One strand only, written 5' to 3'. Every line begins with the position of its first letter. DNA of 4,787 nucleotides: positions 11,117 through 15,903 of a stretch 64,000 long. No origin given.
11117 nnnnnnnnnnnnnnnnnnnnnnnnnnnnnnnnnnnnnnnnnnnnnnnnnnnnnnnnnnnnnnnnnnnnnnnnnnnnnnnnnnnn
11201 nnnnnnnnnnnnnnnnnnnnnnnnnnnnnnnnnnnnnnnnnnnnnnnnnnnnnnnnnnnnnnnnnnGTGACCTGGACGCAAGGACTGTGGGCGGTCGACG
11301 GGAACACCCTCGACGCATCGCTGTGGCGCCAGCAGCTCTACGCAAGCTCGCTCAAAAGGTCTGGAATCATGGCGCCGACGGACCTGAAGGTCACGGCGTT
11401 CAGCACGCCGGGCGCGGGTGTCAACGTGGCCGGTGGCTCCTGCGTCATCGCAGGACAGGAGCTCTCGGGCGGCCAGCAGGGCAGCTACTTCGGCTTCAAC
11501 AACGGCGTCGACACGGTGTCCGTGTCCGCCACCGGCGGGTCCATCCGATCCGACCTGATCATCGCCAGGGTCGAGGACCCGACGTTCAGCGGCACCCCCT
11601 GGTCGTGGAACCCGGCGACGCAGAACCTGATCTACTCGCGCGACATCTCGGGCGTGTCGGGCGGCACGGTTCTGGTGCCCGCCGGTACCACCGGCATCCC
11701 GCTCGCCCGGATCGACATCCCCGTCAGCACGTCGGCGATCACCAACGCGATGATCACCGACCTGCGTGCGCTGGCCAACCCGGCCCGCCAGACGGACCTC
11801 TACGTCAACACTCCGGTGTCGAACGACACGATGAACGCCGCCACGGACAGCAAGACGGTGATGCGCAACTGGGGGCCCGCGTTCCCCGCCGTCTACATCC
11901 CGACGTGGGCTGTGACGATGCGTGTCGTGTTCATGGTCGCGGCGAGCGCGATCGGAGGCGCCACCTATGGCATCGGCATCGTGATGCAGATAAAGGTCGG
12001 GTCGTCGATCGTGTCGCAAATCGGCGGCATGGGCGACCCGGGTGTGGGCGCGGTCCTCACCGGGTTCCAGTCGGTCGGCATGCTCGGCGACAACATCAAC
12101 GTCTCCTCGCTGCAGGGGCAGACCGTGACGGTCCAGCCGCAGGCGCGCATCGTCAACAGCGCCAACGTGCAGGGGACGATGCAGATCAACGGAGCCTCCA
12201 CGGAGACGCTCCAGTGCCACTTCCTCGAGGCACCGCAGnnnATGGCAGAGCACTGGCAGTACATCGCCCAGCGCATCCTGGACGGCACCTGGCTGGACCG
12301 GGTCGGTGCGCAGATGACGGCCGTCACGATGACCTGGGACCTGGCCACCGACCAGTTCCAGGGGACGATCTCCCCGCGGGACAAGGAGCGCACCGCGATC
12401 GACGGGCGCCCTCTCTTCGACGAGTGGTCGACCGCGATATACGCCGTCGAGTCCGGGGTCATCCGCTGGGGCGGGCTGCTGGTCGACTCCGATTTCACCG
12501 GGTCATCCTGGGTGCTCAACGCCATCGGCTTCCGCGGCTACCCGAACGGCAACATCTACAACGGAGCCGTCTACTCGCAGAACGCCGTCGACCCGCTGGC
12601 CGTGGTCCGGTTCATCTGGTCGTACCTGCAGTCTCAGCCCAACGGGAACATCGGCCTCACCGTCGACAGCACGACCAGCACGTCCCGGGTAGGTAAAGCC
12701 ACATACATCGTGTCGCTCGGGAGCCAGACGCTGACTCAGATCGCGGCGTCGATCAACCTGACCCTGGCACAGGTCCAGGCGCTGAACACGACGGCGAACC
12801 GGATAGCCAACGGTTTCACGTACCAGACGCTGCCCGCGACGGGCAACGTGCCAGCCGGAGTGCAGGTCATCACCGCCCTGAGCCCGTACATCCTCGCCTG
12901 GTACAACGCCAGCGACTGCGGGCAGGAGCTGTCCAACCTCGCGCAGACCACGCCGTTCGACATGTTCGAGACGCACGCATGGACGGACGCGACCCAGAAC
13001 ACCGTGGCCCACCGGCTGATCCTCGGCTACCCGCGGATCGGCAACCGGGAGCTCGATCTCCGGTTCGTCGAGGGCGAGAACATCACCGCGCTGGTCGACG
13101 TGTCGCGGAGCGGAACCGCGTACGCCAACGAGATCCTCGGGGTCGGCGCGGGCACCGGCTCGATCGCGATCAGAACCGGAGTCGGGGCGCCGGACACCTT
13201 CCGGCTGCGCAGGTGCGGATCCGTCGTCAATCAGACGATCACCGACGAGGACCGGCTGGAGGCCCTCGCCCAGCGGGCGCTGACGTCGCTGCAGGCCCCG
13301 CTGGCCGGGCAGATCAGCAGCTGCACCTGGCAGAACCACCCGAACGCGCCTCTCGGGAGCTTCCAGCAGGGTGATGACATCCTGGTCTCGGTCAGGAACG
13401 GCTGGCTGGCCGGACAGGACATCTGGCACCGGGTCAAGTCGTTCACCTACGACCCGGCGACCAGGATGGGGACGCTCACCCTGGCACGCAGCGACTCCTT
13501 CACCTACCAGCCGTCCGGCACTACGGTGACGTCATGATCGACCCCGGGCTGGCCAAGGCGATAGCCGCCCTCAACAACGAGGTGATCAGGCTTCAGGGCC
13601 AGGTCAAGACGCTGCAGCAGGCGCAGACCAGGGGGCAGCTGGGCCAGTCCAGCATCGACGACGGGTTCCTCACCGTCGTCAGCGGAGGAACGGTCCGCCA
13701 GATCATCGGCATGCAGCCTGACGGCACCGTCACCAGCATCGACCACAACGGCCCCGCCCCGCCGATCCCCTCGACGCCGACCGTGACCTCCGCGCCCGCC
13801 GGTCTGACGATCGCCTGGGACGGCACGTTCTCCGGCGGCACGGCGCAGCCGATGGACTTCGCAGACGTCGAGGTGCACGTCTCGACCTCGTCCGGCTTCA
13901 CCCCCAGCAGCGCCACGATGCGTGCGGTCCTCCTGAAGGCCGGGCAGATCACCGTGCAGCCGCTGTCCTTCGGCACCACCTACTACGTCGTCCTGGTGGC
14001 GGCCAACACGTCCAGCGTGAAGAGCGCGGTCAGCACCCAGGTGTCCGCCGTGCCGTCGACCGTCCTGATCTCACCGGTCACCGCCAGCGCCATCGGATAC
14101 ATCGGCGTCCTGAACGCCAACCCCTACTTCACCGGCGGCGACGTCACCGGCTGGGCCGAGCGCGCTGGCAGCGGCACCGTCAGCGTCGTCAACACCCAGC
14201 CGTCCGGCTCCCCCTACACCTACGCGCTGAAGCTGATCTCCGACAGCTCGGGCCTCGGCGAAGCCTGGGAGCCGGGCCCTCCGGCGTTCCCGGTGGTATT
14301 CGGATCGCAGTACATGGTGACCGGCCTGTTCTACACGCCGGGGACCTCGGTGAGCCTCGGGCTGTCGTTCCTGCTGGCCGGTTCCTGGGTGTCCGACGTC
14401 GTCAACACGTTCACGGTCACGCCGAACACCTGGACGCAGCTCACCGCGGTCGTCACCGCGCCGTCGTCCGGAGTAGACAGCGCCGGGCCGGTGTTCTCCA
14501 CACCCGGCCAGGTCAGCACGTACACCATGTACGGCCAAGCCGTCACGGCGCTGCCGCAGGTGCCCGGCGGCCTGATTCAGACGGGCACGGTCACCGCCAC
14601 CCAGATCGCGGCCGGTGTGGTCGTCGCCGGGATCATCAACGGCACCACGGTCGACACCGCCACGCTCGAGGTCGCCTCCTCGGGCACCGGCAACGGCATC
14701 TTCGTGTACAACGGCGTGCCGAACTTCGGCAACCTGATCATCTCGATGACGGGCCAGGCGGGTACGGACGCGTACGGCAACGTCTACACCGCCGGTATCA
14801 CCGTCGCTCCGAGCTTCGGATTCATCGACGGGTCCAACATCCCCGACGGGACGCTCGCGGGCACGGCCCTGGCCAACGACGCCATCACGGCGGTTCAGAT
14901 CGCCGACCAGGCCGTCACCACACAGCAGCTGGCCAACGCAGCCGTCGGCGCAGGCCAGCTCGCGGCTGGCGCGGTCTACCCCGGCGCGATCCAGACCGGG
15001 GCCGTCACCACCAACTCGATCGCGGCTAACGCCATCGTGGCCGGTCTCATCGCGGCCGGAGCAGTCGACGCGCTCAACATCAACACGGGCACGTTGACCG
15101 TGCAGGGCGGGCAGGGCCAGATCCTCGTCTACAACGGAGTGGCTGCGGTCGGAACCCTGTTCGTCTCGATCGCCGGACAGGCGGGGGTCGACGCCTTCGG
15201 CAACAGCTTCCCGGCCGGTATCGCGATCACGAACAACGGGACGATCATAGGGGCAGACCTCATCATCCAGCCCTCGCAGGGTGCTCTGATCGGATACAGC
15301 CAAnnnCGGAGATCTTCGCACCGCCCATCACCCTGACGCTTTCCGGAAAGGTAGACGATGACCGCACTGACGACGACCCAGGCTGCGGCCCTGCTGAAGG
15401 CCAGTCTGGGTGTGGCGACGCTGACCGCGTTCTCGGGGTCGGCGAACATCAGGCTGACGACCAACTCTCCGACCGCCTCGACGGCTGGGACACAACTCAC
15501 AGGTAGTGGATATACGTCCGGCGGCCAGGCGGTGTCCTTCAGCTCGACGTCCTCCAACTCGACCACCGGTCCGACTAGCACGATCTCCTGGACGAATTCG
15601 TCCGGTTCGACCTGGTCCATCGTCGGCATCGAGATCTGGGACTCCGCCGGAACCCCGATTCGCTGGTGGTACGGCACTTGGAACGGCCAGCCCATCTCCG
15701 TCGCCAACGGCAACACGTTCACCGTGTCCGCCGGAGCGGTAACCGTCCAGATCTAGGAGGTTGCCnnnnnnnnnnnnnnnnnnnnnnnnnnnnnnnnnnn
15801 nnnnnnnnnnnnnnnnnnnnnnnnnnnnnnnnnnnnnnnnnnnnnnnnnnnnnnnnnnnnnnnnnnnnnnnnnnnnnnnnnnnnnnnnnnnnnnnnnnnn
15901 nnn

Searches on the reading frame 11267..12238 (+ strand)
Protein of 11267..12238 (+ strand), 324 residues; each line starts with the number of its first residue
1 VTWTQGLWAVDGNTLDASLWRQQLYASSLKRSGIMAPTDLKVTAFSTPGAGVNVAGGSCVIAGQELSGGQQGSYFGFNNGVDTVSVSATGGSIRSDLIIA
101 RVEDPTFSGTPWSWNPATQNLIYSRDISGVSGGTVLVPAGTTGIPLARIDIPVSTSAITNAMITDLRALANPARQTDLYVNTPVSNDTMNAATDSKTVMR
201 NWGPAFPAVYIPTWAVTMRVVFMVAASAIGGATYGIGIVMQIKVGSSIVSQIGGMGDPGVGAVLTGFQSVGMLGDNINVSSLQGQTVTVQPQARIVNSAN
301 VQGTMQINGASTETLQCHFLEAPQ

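Call 9: search_protein_families(library=phrogs, proteins=[window:11267-12238:+], max_evalue=0.001)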
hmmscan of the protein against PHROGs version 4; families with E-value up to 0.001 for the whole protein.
window:11267-12238:+ (324 aa): 1 family
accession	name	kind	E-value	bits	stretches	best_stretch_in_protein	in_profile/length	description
phrog_25212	-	tail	9.9e-58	196.6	1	4-235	3-233/339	minor tail protein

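Call 10: search_protein_families(library=pfam, proteins=[window:11267-12238:+], max_evalue=0.01)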
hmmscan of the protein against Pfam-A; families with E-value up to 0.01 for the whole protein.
window:11267-12238:+ (324 aa): 0 families

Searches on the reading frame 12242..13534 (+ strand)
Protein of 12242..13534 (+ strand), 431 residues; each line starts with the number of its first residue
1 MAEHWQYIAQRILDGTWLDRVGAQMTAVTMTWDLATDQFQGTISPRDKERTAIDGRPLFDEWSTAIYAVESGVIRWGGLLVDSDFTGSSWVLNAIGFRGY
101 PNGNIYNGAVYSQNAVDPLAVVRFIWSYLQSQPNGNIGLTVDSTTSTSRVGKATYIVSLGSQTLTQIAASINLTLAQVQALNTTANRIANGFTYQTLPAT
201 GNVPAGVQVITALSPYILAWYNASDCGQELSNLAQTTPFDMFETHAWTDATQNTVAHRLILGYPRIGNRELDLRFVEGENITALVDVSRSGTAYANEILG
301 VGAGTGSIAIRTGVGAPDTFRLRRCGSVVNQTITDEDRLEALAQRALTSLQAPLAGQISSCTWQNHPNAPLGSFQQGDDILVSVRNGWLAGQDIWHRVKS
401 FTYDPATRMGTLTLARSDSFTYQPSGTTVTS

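Call 9: search_protein_families(library=phrogs, proteins=[window:12242-13534:+], max_evalue=0.001)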
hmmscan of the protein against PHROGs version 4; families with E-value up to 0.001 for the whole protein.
window:12242-13534:+ (431 aa): 1 family
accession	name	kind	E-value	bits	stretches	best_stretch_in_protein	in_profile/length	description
phrog_1885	-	tail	1.5e-57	196.3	1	4-425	14-386/1033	minor tail protein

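Call 10: search_protein_families(library=pfam, proteins=[window:12242-13534:+], max_evalue=0.01)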
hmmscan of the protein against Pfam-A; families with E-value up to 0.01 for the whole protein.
window:12242-13534:+ (431 aa): 0 families

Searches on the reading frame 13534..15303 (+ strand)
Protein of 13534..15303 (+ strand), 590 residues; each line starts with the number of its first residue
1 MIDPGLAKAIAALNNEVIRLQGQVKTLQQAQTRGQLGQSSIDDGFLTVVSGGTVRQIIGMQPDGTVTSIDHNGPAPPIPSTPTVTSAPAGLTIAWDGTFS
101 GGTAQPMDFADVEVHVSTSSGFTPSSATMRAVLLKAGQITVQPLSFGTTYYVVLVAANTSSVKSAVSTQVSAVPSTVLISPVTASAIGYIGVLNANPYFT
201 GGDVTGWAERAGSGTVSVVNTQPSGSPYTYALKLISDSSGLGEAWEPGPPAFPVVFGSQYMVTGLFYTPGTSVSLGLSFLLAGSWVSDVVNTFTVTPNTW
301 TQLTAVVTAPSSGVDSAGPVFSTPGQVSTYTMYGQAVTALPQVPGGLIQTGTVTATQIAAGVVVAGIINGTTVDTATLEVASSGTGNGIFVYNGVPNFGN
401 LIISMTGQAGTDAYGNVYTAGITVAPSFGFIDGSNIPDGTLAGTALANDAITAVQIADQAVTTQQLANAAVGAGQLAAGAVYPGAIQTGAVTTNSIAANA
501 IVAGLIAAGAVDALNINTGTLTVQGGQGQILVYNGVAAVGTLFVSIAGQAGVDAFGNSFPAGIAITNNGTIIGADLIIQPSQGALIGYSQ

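Call 9: search_protein_families(library=phrogs, proteins=[window:13534-15303:+], max_evalue=0.001)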
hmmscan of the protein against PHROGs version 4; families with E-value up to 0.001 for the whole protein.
window:13534-15303:+ (590 aa): 6 families
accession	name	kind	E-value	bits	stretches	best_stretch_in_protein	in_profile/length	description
phrog_892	-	tail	9.6e-12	45.2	1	443-518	342-417/782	tail fiber protein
phrog_26466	-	unknown function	2.9e-06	25.5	1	422-520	1800-1898/2337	-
phrog_25032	-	unknown function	0.00032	19.1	1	84-152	708-769/1978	-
phrog_36443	-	unknown function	0.00038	19.4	1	446-522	424-500/1238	-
phrog_28766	-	tail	0.00042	19.8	1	415-520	124-228/472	tail fiber protein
phrog_32822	-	head and packaging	0.00066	18.4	1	438-523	946-1031/1548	virion structural protein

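Call 10: search_protein_families(library=pfam, proteins=[window:13534-15303:+], max_evalue=0.01)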
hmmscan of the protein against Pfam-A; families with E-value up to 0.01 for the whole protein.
window:13534-15303:+ (590 aa): 0 families

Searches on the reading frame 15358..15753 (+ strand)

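Call 62: search_protein_families(library=phrogs, proteins=[window:15358-15753:+], max_evalue=0.01)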
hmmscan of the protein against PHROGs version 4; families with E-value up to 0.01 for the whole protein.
window:15358-15753:+ (132 aa): 0 families

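Call 63: search_protein_families(library=pfam, proteins=[window:15358-15753:+], max_evalue=0.1)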
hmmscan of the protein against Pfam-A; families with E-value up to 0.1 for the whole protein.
window:15358-15753:+ (132 aa): 1 family
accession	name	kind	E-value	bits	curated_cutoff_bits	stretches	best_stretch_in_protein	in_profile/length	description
PF23140.1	Gp80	-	1.5e-06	29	27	1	4-131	2-128/128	Podophage GP4 fiber I protein gp80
